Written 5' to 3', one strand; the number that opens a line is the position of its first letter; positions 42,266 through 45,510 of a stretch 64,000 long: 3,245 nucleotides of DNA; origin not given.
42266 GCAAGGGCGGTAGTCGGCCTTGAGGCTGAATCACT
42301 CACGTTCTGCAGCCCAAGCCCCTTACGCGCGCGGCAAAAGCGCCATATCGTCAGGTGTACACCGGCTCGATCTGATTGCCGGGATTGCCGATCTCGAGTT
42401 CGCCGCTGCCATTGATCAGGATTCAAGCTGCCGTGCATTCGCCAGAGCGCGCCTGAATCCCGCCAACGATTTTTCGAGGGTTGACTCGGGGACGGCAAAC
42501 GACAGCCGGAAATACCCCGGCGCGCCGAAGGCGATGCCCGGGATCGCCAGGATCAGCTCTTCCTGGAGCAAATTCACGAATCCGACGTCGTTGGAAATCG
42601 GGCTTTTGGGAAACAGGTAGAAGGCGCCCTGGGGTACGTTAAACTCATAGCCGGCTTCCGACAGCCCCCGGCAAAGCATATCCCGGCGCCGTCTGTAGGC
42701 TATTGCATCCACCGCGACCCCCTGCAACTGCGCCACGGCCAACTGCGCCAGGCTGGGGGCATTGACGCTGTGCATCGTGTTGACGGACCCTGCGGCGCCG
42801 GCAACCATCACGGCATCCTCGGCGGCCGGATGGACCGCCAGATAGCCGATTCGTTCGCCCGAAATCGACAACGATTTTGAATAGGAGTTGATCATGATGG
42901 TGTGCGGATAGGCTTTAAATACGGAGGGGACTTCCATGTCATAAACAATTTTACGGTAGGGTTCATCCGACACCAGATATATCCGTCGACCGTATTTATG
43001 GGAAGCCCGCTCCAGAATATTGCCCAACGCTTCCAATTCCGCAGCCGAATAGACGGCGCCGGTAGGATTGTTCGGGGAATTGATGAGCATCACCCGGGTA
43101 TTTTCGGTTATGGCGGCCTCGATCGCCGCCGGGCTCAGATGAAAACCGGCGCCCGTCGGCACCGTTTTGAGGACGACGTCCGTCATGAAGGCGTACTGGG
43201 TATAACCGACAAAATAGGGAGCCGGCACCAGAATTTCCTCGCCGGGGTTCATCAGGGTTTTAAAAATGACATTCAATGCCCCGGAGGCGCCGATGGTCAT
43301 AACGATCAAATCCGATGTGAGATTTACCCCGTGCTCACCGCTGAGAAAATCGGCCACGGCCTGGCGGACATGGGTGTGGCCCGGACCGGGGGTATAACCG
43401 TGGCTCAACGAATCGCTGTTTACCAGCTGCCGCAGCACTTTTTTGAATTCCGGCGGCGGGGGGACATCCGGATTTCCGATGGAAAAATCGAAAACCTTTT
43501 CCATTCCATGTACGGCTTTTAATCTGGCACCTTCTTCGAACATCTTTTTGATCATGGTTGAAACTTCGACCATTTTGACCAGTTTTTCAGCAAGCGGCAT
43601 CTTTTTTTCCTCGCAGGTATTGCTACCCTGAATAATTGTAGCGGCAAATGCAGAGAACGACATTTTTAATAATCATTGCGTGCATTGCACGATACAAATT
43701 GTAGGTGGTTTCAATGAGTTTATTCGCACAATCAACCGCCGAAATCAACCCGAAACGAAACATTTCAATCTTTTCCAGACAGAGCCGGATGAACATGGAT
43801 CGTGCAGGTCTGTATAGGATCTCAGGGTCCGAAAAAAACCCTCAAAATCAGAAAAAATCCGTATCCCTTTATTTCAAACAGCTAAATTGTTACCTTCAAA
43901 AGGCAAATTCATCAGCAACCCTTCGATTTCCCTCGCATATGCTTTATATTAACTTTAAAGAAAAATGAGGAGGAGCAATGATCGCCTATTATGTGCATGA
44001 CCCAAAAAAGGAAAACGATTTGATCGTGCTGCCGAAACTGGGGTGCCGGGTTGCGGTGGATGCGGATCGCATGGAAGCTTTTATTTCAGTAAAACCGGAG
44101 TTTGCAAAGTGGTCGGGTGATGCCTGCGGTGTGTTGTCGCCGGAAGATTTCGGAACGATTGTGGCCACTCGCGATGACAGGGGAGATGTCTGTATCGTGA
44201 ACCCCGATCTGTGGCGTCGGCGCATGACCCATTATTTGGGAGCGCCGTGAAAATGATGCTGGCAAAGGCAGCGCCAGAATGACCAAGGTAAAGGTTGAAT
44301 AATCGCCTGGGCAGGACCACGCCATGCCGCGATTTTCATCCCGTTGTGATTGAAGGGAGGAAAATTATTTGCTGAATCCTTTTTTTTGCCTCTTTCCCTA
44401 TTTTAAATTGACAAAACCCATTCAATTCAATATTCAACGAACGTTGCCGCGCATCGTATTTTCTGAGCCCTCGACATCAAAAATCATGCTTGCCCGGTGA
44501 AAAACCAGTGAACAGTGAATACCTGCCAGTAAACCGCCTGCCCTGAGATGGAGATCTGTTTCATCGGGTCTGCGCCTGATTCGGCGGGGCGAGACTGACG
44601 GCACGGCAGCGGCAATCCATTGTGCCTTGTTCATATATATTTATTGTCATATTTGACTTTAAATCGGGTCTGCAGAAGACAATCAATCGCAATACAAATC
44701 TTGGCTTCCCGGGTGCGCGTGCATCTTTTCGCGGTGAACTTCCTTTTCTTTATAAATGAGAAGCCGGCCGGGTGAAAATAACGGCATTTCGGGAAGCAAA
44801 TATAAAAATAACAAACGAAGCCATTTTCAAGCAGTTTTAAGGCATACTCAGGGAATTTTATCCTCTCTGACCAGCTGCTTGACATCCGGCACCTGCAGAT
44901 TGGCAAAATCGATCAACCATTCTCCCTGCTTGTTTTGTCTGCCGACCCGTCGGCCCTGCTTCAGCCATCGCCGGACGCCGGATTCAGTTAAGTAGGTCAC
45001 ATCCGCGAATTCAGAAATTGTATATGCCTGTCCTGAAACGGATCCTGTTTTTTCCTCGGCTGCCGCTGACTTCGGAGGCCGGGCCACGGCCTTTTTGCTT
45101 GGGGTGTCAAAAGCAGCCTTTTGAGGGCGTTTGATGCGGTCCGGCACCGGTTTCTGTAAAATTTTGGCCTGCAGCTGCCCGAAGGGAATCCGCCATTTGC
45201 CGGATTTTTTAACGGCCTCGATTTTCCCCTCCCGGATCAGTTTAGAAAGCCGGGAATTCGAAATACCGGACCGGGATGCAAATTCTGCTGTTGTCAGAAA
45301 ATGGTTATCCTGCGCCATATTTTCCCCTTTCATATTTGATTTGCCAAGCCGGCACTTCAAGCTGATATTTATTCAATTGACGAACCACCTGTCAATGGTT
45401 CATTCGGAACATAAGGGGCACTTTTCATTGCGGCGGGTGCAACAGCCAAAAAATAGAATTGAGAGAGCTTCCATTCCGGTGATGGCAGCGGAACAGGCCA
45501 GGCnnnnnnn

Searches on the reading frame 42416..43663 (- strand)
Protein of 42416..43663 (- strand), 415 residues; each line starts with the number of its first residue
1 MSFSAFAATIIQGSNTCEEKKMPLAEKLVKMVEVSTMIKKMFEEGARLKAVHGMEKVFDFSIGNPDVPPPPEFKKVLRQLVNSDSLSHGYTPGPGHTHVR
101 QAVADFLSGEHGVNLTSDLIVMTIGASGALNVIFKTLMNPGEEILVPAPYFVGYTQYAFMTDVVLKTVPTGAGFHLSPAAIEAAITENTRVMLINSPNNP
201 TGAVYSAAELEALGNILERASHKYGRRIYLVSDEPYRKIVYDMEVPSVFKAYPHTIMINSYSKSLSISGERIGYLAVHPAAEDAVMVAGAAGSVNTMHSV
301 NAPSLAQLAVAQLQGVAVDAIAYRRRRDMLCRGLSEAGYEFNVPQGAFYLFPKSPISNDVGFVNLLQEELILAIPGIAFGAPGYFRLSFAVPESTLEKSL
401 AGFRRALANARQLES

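Call 3: search_protein_families(library=pfam, proteins=[window:42416-43663:-])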
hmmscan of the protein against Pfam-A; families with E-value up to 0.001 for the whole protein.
window:42416-43663:- (415 aa): 3 families
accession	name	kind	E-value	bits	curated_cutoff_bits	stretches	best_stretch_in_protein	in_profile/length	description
PF00155.27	Aminotran_1_2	-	9.5e-55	186.7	19.7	1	56-399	2-357/361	Aminotransferase class I and II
PF00266.25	Aminotran_5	-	5.9e-05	22.6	21.5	1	98-211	47-162/371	Aminotransferase class-V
PF01053.26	Cys_Met_Meta_PP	-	0.00037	19.6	27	1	120-205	71-154/381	Cys/Met metabolism PLP-dependent enzyme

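Call 4: search_protein_families(library=ncbifam, proteins=[window:42416-43663:-])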
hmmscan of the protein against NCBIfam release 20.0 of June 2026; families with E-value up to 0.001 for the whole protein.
window:42416-43663:- (415 aa): 74 families (the best 25 are shown)
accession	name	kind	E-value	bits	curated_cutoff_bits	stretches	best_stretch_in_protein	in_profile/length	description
NF005305.0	PRK06836.1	equivalog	3.2e-144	481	376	1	23-410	2-394/396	pyridoxal phosphate-dependent aminotransferase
NF041091.1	asp_aminotase_Arch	equivalog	2.6e-61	207.6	550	1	30-403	5-371/376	aspartate aminotransferase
NF041364.1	GntC_guanitoxin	equivalog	6.3e-60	202.9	415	1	61-402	4-352/356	guanitoxin biosynthesis PLP-dependent (S)-gamma-hydroxy-L-arginine cyclodehydratase GntC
NF005817.0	PRK07683.1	equivalog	4.4e-55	186.9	575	1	28-409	8-383/387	aminotransferase A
NF005744.0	PRK07568.1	subfamily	4.1e-52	177.3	389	1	51-368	26-340/398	pyridoxal phosphate-dependent aminotransferase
NF004769.0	PRK06107.1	equivalog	2e-51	175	617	1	55-408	33-399/402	aspartate transaminase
NF005816.0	PRK07682.1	equivalog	2.8e-50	171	620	1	35-411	7-387/390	aminotransferase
NF005588.0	PRK07309.1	equivalog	1.3e-47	162.6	576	1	50-405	25-384/391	pyridoxal phosphate-dependent aminotransferase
NF006514.0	PRK08960.1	equivalog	2.7e-45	154.8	554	1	55-407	32-385/388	pyridoxal phosphate-dependent aminotransferase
NF006756.0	PRK09276.1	subfamily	7.4e-44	150.2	507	1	51-401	28-380/387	LL-diaminopimelate aminotransferase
NF006229.0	PRK08361.1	equivalog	1e-43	149.9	624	1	20-408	6-389/391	aspartate aminotransferase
TIGR03540.1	DapC_direct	equivalog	2.7e-43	148.4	593.25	1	50-401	25-378/383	LL-diaminopimelate aminotransferase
NF004770.0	PRK06108.1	subfamily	9e-43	146.6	422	1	49-408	30-393/396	pyridoxal phosphate-dependent aminotransferase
NF005732.0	PRK07550.1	equivalog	9.9e-42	143.3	366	1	54-391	31-371/389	aminotransferase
NF005601.0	PRK07337.1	equivalog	1.7e-41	142.6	496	1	38-406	20-391/394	pyridoxal phosphate-dependent aminotransferase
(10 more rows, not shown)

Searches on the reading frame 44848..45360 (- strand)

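Call 3: search_protein_families(library=pfam, proteins=[window:44848-45360:-])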
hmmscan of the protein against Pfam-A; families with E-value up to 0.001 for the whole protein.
window:44848-45360:- (170 aa): 4 families
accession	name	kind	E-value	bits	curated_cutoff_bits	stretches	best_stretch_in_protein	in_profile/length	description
PF12728.13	HTH_17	-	6e-12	46.1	27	1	21-64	1-44/51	Helix-turn-helix domain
PF21531.3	Rv2175c_wHTH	-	1.7e-05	25.1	27.1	1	16-59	10-53/57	DNA-binding protein Rv2175c, wHTH domain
PF00376.29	MerR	-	8.2e-05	22.8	28.2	0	23-57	1-36/38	MerR family regulatory protein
PF13338.12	AbiEi_4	-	0.00017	22.1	25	1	17-58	8-48/49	Transcriptional regulator, AbiEi antitoxin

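Call 4: search_protein_families(library=ncbifam, proteins=[window:44848-45360:-])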
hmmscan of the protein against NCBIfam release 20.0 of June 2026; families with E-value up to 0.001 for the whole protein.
window:44848-45360:- (170 aa): 2 families
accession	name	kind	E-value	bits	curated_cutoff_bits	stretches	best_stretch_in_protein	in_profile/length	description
TIGR01764.1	excise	domain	1.1e-09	38.5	28.8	1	21-64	1-44/49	excisionase family DNA-binding protein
NF033518.0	transpos_IS607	equivalog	0.00036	20.1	110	0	26-73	2-49/187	IS607 family transposase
